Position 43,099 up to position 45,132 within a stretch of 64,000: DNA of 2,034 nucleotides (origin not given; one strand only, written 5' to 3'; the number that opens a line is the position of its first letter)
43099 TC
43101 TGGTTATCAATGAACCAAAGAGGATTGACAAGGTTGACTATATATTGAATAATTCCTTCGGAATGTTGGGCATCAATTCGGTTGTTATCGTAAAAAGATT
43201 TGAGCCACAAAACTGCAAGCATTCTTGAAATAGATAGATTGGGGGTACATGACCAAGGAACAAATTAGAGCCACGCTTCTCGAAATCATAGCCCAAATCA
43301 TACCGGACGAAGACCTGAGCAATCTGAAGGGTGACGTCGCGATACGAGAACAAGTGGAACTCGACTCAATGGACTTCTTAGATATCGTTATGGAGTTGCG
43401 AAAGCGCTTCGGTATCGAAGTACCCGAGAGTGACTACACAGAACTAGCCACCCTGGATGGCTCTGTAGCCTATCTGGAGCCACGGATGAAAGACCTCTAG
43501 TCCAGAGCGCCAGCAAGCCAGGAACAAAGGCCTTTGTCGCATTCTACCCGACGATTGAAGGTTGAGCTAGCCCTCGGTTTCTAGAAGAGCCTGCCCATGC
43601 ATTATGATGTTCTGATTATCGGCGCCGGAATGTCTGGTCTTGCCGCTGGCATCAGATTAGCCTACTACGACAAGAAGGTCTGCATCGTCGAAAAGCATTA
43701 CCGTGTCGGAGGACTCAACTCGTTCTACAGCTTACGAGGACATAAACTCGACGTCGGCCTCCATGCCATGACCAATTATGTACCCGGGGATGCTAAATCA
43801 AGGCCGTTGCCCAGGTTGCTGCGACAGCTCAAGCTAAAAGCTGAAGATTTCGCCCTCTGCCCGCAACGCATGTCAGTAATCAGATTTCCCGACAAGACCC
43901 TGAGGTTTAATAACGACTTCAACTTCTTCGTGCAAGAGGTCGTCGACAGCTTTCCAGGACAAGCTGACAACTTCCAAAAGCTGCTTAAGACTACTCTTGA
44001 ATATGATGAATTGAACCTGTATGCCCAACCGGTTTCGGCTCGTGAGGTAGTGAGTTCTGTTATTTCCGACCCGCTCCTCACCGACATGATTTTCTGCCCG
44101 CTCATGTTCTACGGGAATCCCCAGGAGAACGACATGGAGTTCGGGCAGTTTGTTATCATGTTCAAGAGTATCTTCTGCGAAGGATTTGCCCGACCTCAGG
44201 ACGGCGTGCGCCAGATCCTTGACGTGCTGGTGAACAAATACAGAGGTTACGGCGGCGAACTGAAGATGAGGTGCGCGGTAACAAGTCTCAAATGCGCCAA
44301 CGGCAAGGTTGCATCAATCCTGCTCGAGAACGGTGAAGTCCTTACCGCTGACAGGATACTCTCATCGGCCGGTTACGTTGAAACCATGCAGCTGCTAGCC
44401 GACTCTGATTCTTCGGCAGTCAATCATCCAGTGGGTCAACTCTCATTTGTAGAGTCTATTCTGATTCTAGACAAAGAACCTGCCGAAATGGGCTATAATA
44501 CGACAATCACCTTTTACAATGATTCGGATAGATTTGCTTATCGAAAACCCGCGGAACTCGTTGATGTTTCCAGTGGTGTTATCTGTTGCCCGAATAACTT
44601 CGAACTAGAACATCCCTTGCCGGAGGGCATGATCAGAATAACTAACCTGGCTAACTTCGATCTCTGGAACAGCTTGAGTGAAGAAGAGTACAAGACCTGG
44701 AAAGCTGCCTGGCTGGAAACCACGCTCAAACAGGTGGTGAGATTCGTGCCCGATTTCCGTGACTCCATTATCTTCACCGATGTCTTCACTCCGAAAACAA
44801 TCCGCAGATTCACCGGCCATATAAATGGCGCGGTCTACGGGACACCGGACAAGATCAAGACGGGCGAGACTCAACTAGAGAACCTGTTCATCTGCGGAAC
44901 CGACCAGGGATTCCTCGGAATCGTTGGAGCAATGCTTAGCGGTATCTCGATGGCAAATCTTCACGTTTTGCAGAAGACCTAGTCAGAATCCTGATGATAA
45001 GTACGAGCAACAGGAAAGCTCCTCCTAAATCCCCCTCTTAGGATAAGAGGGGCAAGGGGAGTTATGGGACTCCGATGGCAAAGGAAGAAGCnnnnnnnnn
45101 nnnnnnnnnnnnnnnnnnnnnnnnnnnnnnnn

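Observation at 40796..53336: Self-contained type II FAS/PKS-like accessory cluster with dedicated ACP, PPTase, two CrtI-family oxidoreductases, DUF362 and an HHxxxDG acyltransferase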

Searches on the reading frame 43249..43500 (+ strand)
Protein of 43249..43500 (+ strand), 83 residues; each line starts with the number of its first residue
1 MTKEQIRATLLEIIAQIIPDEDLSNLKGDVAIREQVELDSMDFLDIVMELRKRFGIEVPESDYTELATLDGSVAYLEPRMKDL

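Call 3: search_protein_families(library=pfam, proteins=[window:43249-43500:+])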
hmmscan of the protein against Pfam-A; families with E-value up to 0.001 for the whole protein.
window:43249-43500:+ (83 aa): 1 family
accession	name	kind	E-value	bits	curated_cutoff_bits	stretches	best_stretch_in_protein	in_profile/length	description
PF00550.31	PP-binding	-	7.2e-09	36.2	20.8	1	9-76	2-67/67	Phosphopantetheine attachment site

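Call 5: search_protein_families(library=ncbifam, proteins=[window:43249-43500:+], max_evalue=0.00001)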
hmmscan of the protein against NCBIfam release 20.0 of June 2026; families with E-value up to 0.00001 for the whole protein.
window:43249-43500:+ (83 aa): 11 families
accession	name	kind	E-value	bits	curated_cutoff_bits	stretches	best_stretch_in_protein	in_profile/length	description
NF002150.0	PRK00982.1-4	subfamily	4.1e-11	43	66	1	1-79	1-78/80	acyl carrier protein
NF002148.0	PRK00982.1-2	subfamily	1.2e-09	37.8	71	1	10-79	9-77/79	acyl carrier protein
NF002147.0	PRK00982.1-1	equivalog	2.3e-08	33.7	84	1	1-77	3-78/83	acyl carrier protein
TIGR00517.1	acyl_carrier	equivalog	2.9e-08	33.5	70.45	1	21-78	18-75/77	acyl carrier protein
NF003464.0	PRK05087.1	equivalog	1.1e-07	31.7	68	1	5-63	2-59/78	D-alanine--poly(phosphoribitol) ligase subunit DltC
NF005079.0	PRK06508.1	equivalog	1.4e-07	31.8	83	1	12-65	10-62/93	acyl carrier protein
NF006031.0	PRK08172.1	equivalog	1.7e-07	31.8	76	1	6-69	5-67/82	acyl carrier protein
NF040636.1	AcpM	exception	1.8e-07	31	146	1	2-77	2-76/93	meromycolate extension acyl carrier protein AcpM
NF009104.0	PRK12449.1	equivalog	3.7e-07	30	70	1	1-80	1-79/80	acyl carrier protein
NF002151.0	PRK00982.1-5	equivalog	5.7e-07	29.6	92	1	32-79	29-76/78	acyl carrier protein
NF002149.0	PRK00982.1-3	equivalog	9.9e-06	25.4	106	0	24-78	21-75/78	acyl carrier protein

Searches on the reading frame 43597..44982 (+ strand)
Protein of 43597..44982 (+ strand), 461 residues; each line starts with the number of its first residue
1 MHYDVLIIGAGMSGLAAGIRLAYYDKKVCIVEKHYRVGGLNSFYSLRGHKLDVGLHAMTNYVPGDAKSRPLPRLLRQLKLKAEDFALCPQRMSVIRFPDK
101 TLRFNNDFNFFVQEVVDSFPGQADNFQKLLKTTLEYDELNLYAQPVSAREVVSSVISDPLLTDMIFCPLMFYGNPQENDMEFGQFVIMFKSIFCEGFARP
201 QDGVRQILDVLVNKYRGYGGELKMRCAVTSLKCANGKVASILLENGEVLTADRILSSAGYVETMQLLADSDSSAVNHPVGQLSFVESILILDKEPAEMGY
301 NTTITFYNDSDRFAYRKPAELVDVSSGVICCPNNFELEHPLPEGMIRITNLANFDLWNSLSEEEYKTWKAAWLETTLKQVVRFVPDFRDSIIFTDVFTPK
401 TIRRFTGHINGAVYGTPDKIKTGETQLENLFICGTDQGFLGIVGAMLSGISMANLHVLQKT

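Call 3: search_protein_families(library=pfam, proteins=[window:43597-44982:+])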
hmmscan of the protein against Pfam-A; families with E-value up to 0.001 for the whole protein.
window:43597-44982:+ (461 aa): 9 families
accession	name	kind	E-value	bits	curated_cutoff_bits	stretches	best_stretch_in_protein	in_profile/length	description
PF01593.30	Amino_oxidase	-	5.2e-14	52.8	19.8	1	12-256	1-252/443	Flavin containing amine oxidoreductase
PF13450.12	NAD_binding_8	-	1.1e-11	45.3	21.9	1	7-61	1-55/68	NAD(P)-binding Rossmann-like domain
PF00890.30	FAD_binding_2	-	1.1e-10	41.7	20.4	1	4-45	1-41/414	FAD binding domain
PF01266.30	DAO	-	6e-08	33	27.9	1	4-38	1-35/353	FAD dependent oxidoreductase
PF03486.20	HI0933_like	-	1.1e-07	32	50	0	4-38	2-36/244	HI0933-like protein Rossmann domain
PF07992.20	Pyr_redox_2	-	3.4e-06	27.2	26.1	0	3-37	1-31/291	Pyridine nucleotide-disulphide oxidoreductase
PF12831.13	FAD_oxidored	-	4.7e-06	26.6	27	1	4-42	1-39/416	FAD dependent oxidoreductase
PF01946.23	Thi4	-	4.2e-05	23.3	26.2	1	2-39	17-55/235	Thi4 family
PF01494.25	FAD_binding_3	-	0.0007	19.4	22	0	3-35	2-34/349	FAD binding domain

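Call 5: search_protein_families(library=ncbifam, proteins=[window:43597-44982:+], max_evalue=0.00001)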
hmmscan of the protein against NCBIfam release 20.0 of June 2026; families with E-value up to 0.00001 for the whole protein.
window:43597-44982:+ (461 aa): 17 families
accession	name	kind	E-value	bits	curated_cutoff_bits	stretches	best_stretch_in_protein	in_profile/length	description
TIGR02730.1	carot_isom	equivalog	4.3e-25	88.5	586.9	2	187-419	211-443/493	carotenoid isomerase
TIGR02734.1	crtI_fam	subfamily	1.5e-16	60.2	238.1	1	5-54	1-50/504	phytoene desaturase family protein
TIGR02733.1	desat_CrtD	equivalog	8.2e-16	57.7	549.7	1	4-131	3-126/492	C-3',4' desaturase CrtD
NF058655.1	CrtID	equivalog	2.7e-14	52.9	640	2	5-54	1-50/478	bifunctional phytoene desaturase/3,4-desaturase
NF005560.0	PRK07233.1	equivalog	1.1e-13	50.8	252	1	5-58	3-56/435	hypothetical protein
NF045637.1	carotdesatCrtDProt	equivalog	5.7e-13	48.2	580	1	5-57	1-53/485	1-hydroxycarotenoid 3,4-desaturase CrtD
NF005548.0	PRK07208.1-4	equivalog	6.5e-12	44.8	389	1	4-98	5-91/488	hypothetical protein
TIGR03467.1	HpnE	equivalog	4.5e-10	39.4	283.05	1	5-57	1-55/430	hydroxysqualene dehydroxylase HpnE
NF005545.0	PRK07208.1-1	equivalog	2.1e-09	36.3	451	1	2-58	7-64/504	hypothetical protein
NF005547.0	PRK07208.1-3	equivalog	6.9e-09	34.9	380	0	4-104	6-98/465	hypothetical protein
NF003585.0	PRK05249.1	equivalog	4.9e-08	32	465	1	2-40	6-44/464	Si-specific NAD(P)(+) transhydrogenase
NF005546.0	PRK07208.1-2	equivalog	1.1e-07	30.8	418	0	4-57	6-60/527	hypothetical protein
NF042421.1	hydcarot_desat_CrtD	equivalog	2.9e-07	29.3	500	0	5-131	4-125/487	1-hydroxycarotenoid 3,4-desaturase CrtD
TIGR00275.1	TIGR00275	subfamily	1.7e-06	27.1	183.8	0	5-38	1-34/401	aminoacetone oxidase family FAD-binding enzyme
TIGR01350.1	lipoamide_DH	equivalog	7.8e-06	24.8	408.8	0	2-39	1-37/461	dihydrolipoyl dehydrogenase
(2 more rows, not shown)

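Call 6: find_encoding_contigs(protein=window:43597-44982:+, flank=10000, max_places=6)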
Protein window:43597-44982:+ (461 aa): 2 contigs read that carry it; 2 places shown.
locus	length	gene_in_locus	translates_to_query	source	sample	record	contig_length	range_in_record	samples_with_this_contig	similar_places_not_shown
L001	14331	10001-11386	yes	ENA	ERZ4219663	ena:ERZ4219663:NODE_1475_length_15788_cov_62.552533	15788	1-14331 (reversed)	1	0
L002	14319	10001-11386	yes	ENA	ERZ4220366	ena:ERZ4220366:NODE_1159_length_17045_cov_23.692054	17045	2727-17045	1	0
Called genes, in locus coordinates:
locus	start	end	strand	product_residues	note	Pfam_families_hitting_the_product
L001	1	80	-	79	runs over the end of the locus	-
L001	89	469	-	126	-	PF06262:Zincin_1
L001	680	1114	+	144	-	PF07736:CM_1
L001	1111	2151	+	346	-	PF18152:DAHP_snth_FXD, PF00793:DAHP_synth_1, PF03102:NeuB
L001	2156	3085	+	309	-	PF06574:FAD_syn, PF01687:Flavokinase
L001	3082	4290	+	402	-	PF00579:tRNA-synt_1b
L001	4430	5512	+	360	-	PF00266:Aminotran_5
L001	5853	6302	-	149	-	PF09424:YqeY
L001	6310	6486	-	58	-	PF01165:Ribosomal_S21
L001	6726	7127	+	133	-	-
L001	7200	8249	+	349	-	PF00108:Thiolase_N (weak), PF08545:ACP_syn_III, PF08541:ACP_syn_III_C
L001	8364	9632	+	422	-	PF00109:ketoacyl-synt, PF02801:Ketoacyl-synt_C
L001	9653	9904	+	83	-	PF00550:PP-binding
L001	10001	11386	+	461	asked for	PF00890:FAD_binding_2, PF01266:DAO (faint), PF01593:Amino_oxidase, PF03486:HI0933_like (faint), PF07992:Pyr_redox_2 (faint), PF12831:FAD_oxidored (weak), PF13450:NAD_binding_8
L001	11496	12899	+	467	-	PF00890:FAD_binding_2, PF01266:DAO, PF01494:FAD_binding_3 (weak), PF01946:Thi4 (weak), PF07992:Pyr_redox_2 (weak), PF12831:FAD_oxidored, PF01593:Amino_oxidase, PF13450:NAD_binding_8, +3 more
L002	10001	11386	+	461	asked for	PF00890:FAD_binding_2, PF01266:DAO (faint), PF01593:Amino_oxidase, PF03486:HI0933_like (faint), PF07992:Pyr_redox_2 (faint), PF12831:FAD_oxidored (weak), PF13450:NAD_binding_8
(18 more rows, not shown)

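Call 14: search_solved_structures(query=window:43597-44982:+, max_evalue=0.001)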
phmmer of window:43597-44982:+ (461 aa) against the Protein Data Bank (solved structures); distinct sequences matched with E-value up to 0.001: 7.
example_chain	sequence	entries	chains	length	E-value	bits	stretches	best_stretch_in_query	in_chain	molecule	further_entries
3ka7_A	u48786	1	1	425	1.7e-07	33.4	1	6-272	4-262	Oxidoreductase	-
2i0z_A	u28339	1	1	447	1.7e-06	30.2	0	204-275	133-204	NAD(FAD)-utilizing dehydrogenases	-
4dgk_A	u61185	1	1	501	5.7e-06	28.4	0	152-275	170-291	Phytoene dehydrogenase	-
4rep_A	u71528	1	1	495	1e-05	27.6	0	5-59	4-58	Gamma-carotene desaturase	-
2eq7_A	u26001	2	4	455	0.00026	22.9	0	3-39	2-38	2-oxoglutarate dehydrogenase E3 component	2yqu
3nrn_A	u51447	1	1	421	0.0009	21.2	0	6-110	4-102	uncharacterized protein PF1083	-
6cr0_A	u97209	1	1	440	0.00094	21.1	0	3-54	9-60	(S)-6-hydroxynicotine oxidase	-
